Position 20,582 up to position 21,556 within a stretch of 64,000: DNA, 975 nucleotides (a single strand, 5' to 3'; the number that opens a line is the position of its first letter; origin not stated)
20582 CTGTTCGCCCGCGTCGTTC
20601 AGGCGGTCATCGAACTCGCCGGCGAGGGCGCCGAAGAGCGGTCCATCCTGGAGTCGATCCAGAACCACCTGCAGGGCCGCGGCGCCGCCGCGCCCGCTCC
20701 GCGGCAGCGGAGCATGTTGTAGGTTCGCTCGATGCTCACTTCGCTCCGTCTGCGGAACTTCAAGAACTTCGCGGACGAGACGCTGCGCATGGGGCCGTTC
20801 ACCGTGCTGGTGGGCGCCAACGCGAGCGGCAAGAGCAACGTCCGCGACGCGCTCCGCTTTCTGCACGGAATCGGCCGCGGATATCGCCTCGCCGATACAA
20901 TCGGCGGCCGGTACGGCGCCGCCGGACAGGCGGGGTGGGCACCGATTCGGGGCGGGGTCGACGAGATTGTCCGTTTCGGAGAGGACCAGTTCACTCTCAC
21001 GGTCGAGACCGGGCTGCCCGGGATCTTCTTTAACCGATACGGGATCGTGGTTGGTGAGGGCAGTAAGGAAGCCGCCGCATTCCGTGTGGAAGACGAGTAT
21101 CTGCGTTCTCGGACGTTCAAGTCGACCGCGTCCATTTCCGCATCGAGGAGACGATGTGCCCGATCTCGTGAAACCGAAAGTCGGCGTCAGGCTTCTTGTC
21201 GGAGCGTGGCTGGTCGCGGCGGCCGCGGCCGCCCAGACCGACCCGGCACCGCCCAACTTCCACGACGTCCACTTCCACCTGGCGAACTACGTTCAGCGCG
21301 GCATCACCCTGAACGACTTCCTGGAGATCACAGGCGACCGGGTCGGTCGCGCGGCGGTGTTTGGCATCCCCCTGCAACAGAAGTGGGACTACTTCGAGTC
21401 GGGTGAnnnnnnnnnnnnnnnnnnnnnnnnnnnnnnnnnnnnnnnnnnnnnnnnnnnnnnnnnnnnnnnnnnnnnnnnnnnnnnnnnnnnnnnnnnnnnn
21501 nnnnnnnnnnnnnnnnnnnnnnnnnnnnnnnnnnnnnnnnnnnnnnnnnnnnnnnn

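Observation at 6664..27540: Composite defense island: a DUF499/DUF1156/SNF2-DUF3883 BREX-related module split by two nested cargo cassettes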

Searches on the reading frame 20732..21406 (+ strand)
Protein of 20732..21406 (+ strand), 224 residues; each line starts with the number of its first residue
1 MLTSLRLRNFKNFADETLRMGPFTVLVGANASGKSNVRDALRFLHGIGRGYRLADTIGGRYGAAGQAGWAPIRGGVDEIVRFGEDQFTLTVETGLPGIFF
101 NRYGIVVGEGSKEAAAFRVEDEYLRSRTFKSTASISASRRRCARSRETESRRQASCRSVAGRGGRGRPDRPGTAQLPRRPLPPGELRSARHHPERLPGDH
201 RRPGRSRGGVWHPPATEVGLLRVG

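Call 8: search_protein_families(library=pfam, proteins=[window:20732-21406:+], max_evalue=0.01)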
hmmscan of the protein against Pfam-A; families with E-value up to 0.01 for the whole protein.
window:20732-21406:+ (224 aa): 6 families
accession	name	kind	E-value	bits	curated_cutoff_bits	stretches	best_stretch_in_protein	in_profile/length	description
PF02463.25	SMC_N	-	1.2e-09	38.4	40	1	1-47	1-50/220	RecF/RecN/SMC N terminal domain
PF13304.12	AAA_21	-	7.4e-09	36.5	27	1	23-79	1-52/304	AAA domain, putative AbiEii toxin, Type IV TA system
PF13175.12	AAA_15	-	3.1e-08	34.1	32.1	1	1-44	1-46/374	AAA ATPase domain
PF13476.12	AAA_23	-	4.1e-05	24.7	27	1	4-43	1-41/201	AAA domain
PF13555.12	AAA_29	-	0.00033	20.8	27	1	2-43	1-44/61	P-loop containing region of AAA domain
PF13514.12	AAA_27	-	0.00057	20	22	1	2-47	3-53/206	AAA domain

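Call 9: search_protein_families(library=padloc, proteins=[window:20732-21406:+], max_evalue=0.01)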
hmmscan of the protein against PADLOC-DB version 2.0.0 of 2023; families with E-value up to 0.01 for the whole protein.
window:20732-21406:+ (224 aa): 71 families (the best 25 are shown)
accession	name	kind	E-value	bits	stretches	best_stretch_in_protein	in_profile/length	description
PDLC04391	PDC-M07A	-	5.8e-23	79.5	1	1-132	1-123/412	-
PDLC04389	PDC-M07A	-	2.9e-22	77.3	1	2-151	6-142/443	-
PDLC04392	PDC-M07A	-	1.8e-20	71.4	1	1-95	1-90/432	-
PDLC04393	PDC-M07A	-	4.4e-20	70.1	1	1-124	1-116/435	-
PDLC04178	HEC-01A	-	5.9e-17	59.8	1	2-152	9-146/399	-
PDLC04135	mad3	-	1.8e-13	48.8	1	1-92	1-81/374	mads_3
PDLC04184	HEC-01A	-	5.5e-12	43.4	1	1-45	1-45/464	-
PDLC04180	HEC-01A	-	6.7e-12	43.3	1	2-49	3-50/382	-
PDLC04183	HEC-01A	-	4e-11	40.6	1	2-49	5-52/402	-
PDLC03878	NsnB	-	9.4e-11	40.1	1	1-45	1-45/345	-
PDLC02335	AbiLi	-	1.3e-10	38.9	1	1-126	49-137/326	AbiLi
PDLC02979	AriA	-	8.5e-10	37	1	1-44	1-46/373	-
PDLC04176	HEC-01A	-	8.7e-10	36.5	1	3-46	4-48/371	-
PDLC02980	AriA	-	1.5e-09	36.3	1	23-89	1-62/304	-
PDLC04179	HEC-01A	-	1.5e-09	35.5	1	1-58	1-57/459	-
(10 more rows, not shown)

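Call 37: search_protein_families(library=ncbifam, proteins=[window:20732-21406:+], max_evalue=0.01)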
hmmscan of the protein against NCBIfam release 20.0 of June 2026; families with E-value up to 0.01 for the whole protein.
window:20732-21406:+ (224 aa): 8 families
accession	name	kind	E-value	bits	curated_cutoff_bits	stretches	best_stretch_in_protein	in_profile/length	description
TIGR00611.2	recf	equivalog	2.7e-08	33.4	172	1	2-51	1-50/339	DNA replication/repair protein RecF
NF047739.1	antiphage_MADS3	equivalog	6.3e-08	32.2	420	1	1-97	1-93/427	methylation-associated defense system AAA family ATPase MAD3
TIGR02169.1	SMC_prok_A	equivalog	1.8e-06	25.9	729.4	1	4-47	4-49/1165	chromosome segregation protein SMC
TIGR02168.1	SMC_prok_B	equivalog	3.2e-05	21.9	567.35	1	2-43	2-45/1181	chromosome segregation protein SMC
NF010680.0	PRK14079.1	equivalog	0.00019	20.6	386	1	2-55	3-58/349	recombination protein F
NF041760.1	PtuA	equivalog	0.00063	18.8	500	1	2-41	52-92/524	retron Ec78 anti-phage system effector ATPase PtuA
NF041035.1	Rad50_Halo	equivalog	0.0027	16.1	1000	1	3-43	4-45/883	DNA double-strand break repair ATPase Rad50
NF002244.0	PRK01156.1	equivalog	0.0048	15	847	1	2-43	3-45/895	DNA double-strand break repair ATPase Rad50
